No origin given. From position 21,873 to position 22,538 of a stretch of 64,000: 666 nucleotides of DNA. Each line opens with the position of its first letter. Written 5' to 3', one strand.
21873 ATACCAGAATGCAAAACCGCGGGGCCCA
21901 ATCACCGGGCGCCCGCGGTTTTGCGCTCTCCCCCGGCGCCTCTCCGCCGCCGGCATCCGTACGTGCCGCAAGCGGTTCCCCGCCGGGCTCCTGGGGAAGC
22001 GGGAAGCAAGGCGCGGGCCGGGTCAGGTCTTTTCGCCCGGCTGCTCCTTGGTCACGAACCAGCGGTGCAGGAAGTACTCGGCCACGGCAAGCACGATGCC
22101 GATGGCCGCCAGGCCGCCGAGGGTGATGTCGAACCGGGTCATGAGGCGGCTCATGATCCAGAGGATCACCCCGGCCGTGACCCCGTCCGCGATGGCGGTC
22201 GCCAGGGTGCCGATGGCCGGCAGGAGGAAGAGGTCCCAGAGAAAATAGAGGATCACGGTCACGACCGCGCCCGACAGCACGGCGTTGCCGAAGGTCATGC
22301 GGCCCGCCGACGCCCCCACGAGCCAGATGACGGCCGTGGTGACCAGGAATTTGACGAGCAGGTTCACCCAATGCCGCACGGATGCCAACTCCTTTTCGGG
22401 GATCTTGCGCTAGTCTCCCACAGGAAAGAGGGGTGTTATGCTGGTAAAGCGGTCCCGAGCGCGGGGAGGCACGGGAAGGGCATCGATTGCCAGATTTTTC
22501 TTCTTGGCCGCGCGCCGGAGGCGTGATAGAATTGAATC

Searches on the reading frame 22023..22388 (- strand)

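Call 55: search_protein_families(library=pfam, proteins=[window:22023-22388:-], max_evalue=0.001)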
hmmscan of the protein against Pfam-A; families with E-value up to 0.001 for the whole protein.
window:22023-22388:- (121 aa): 1 family
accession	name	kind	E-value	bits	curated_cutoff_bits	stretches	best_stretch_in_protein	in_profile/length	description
PF10710.14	DUF2512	-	2.6e-17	63.2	26.5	1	5-114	2-112/136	Protein of unknown function (DUF2512)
